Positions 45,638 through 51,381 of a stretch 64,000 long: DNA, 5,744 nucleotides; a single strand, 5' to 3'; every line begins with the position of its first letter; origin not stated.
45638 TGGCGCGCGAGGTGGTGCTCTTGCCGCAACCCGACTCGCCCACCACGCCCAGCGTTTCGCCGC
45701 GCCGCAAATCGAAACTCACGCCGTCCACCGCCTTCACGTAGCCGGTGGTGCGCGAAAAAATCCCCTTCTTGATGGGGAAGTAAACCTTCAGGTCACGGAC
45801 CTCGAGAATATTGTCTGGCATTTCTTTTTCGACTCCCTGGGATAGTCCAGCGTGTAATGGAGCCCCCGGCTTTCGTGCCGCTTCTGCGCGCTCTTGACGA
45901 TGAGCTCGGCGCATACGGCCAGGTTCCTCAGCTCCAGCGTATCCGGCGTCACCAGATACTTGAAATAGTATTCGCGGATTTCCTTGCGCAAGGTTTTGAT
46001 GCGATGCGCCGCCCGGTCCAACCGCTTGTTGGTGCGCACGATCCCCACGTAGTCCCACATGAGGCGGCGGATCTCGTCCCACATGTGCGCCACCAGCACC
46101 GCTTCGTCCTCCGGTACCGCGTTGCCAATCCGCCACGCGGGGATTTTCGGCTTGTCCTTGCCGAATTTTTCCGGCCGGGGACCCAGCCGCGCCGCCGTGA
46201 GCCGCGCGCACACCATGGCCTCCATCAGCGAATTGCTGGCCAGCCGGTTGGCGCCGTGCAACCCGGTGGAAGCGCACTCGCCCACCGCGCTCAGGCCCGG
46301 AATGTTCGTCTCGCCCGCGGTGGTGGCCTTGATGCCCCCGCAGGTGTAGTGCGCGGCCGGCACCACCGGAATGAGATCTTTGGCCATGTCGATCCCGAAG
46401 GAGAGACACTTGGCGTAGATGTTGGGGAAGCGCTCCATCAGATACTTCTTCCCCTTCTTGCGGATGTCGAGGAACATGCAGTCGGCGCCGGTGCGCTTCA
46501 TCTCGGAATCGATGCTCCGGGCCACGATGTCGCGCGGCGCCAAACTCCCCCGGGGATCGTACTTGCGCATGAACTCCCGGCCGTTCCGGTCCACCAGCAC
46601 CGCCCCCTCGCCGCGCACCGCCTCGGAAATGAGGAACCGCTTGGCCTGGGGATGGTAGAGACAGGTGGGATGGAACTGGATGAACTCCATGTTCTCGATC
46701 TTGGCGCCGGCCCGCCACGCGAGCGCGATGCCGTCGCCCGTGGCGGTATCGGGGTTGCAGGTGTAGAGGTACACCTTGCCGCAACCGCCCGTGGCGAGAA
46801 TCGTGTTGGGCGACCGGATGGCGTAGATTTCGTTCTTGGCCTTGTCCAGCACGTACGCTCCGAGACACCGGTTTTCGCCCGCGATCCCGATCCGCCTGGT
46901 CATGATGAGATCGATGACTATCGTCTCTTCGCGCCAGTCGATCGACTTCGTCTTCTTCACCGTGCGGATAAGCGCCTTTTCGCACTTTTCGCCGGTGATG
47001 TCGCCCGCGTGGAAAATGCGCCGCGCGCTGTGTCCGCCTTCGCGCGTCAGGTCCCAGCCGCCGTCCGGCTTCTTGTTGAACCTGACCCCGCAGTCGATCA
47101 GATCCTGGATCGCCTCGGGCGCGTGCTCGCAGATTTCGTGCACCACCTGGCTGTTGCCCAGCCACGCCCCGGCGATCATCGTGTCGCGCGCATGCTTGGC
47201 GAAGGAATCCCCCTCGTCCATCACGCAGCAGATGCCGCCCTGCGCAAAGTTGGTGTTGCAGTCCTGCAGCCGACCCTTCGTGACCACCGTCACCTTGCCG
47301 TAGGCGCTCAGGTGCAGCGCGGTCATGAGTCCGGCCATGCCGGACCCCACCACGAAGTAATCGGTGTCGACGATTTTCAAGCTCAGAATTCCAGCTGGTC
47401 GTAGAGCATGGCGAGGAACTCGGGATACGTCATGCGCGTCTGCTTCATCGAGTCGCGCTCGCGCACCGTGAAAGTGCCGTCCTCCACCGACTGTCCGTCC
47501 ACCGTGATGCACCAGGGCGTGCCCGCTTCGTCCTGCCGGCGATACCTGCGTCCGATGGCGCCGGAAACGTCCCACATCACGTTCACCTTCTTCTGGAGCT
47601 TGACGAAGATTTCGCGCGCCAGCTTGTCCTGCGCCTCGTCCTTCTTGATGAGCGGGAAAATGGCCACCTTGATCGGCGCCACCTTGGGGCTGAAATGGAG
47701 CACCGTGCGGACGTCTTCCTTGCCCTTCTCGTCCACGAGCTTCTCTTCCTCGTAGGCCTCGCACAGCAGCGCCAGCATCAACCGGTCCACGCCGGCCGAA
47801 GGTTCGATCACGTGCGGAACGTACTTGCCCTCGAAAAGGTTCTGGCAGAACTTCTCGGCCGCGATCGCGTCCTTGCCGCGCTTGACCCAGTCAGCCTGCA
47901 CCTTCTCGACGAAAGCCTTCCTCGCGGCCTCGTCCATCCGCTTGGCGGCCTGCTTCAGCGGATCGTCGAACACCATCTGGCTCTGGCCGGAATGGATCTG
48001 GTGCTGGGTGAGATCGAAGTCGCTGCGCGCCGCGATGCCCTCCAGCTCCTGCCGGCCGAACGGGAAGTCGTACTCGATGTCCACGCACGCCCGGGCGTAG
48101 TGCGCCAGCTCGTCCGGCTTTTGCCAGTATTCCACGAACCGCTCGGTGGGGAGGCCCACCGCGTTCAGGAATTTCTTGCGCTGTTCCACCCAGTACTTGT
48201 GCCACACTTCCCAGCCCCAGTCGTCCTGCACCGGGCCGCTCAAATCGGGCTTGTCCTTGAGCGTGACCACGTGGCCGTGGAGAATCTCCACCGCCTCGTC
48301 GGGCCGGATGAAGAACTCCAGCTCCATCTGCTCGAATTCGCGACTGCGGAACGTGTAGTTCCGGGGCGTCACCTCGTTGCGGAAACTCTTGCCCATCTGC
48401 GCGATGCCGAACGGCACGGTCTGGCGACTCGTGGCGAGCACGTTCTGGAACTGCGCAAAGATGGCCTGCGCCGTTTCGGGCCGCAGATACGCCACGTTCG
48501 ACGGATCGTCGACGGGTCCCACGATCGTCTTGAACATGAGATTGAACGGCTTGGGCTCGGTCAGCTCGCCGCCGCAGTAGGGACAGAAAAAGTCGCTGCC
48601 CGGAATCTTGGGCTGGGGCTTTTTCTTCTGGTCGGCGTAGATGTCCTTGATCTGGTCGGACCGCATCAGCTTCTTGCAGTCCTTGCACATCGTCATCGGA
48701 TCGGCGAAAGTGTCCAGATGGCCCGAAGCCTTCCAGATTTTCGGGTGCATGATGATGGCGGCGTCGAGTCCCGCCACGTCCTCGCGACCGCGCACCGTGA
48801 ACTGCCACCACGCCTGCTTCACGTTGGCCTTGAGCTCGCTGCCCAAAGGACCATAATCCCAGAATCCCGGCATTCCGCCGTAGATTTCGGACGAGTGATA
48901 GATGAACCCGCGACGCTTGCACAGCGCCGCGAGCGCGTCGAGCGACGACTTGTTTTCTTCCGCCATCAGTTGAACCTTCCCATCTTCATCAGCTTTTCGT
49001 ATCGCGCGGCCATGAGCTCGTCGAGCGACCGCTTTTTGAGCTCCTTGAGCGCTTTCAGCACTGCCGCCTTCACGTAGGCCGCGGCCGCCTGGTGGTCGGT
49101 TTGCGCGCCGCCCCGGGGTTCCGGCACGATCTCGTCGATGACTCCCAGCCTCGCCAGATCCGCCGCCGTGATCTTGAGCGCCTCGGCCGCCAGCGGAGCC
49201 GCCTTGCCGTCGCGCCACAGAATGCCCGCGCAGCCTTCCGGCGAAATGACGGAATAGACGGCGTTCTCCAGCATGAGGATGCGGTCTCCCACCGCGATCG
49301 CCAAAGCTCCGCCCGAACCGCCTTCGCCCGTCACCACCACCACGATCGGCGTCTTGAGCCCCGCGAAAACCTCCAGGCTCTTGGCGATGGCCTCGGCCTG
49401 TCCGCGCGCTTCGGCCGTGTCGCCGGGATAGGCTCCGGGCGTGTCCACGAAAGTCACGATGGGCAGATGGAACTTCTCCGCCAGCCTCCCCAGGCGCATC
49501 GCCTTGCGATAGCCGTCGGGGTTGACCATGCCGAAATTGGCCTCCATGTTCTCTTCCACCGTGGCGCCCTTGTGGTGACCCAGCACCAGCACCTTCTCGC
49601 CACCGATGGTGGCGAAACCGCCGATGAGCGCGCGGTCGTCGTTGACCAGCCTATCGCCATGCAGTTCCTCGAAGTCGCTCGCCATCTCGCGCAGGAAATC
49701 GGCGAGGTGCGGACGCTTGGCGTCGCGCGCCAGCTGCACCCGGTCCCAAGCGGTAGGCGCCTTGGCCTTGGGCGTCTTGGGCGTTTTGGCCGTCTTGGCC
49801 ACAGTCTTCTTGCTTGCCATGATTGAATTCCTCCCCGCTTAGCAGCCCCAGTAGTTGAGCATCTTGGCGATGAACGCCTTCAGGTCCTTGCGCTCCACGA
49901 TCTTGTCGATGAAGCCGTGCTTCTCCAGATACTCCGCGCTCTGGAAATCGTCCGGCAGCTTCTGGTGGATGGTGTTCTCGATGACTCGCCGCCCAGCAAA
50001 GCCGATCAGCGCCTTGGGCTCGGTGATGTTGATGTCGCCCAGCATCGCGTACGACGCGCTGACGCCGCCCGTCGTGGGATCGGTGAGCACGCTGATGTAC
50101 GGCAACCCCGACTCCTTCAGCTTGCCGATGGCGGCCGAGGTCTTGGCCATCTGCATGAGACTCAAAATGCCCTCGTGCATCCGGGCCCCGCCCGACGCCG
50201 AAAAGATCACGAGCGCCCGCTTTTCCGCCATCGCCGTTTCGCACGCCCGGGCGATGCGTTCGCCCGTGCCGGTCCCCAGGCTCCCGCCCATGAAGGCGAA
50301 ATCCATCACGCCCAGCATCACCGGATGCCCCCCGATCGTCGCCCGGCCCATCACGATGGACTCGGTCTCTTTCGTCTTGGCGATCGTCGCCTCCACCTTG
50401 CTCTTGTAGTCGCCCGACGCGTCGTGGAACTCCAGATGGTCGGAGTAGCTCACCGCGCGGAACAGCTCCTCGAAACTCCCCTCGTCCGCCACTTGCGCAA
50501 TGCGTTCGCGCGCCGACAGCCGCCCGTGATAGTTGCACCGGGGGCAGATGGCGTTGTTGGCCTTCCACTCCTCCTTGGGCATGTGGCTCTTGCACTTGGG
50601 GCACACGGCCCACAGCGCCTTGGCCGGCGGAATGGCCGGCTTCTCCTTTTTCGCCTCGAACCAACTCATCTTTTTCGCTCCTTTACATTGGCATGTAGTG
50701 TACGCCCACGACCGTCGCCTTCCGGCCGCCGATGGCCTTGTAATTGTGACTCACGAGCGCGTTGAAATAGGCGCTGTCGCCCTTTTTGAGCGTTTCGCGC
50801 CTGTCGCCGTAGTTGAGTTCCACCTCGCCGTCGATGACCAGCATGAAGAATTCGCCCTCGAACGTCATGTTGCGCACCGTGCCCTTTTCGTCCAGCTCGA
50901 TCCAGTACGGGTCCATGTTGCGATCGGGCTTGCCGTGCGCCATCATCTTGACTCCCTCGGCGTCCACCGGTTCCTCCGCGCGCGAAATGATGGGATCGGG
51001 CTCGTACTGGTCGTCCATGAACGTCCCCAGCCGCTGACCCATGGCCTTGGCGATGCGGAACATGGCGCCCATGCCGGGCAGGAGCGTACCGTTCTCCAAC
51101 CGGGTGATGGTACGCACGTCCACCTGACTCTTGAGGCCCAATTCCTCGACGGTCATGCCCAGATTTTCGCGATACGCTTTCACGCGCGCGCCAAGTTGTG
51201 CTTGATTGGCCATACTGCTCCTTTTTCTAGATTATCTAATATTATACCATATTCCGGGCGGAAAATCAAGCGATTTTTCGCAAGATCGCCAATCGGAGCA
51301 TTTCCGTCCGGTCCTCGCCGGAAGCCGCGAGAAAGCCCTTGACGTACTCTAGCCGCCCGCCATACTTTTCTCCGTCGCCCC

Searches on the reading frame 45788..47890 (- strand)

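Call 14: search_protein_families(library=pfam, max_evalue=0.001, proteins=[window:45788-47890:-])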
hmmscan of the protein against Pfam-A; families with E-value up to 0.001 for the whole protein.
window:45788-47890:- (700 aa): 4 families
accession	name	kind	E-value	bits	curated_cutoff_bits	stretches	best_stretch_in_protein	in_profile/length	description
PF00890.30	FAD_binding_2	-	8.4e-95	318.8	20.4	1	178-555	2-414/414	FAD binding domain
PF02910.25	Succ_DH_flav_C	-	1.7e-15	57.5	20.8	1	605-687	2-90/130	Fumarate reductase flavoprotein C-term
PF01266.30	DAO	-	1.3e-07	31.9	27.9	1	177-283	1-94/353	FAD dependent oxidoreductase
PF07992.20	Pyr_redox_2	-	1.5e-05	25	26.1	0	177-207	2-33/291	Pyridine nucleotide-disulphide oxidoreductase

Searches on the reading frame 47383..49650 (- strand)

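Call 14: search_protein_families(library=pfam, max_evalue=0.001, proteins=[window:47383-49650:-])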
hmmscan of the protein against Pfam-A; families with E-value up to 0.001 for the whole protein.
window:47383-49650:- (755 aa): 2 families
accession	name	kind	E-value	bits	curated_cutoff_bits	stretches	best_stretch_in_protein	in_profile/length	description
PF03129.25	HGTP_anticodon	-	1.4e-16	60.8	21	1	661-749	1-91/94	Anticodon binding domain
PF00587.30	tRNA-synt_2b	-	7.9e-08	33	29.3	1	385-461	9-84/179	tRNA synthetase class II core domain (G, H, P, S and T)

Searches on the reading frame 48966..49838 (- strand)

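Call 14: search_protein_families(library=pfam, max_evalue=0.001, proteins=[window:48966-49838:-])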
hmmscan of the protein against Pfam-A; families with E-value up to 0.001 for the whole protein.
window:48966-49838:- (290 aa): 2 families
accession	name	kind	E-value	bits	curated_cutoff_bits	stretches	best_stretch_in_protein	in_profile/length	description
PF03255.19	ACCA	-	8.9e-120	400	23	1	14-287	37-310/310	Acetyl co-enzyme A carboxylase carboxyltransferase-like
PF01039.27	Carboxyl_trans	-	2.9e-19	69.5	22.3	1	69-216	282-425/493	Carboxyl transferase domain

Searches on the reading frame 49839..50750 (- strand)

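Call 14: search_protein_families(library=pfam, max_evalue=0.001, proteins=[window:49839-50750:-])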
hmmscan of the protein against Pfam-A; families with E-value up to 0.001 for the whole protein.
window:49839-50750:- (303 aa): 1 family
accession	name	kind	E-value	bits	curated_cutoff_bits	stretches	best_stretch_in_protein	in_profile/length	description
PF01039.27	Carboxyl_trans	-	5.9e-20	71.8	22.3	1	75-261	5-177/493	Carboxyl transferase domain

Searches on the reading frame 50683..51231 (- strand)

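Call 14: search_protein_families(library=pfam, max_evalue=0.001, proteins=[window:50683-51231:-])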
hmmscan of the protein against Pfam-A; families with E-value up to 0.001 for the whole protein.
window:50683-51231:- (182 aa): 4 families
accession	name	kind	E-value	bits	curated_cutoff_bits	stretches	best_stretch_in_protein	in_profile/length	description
PF01381.28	HTH_3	-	1.4e-09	38.3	23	1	17-66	1-50/55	Helix-turn-helix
PF07883.17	Cupin_2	-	1.4e-08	34.8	27.2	1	126-175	18-67/70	Cupin domain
PF13560.12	HTH_31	-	8.7e-08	32.8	27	1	12-65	1-55/64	Helix-turn-helix domain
PF12844.13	HTH_19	-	0.0002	21.6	30.2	1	14-71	1-58/64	Helix-turn-helix domain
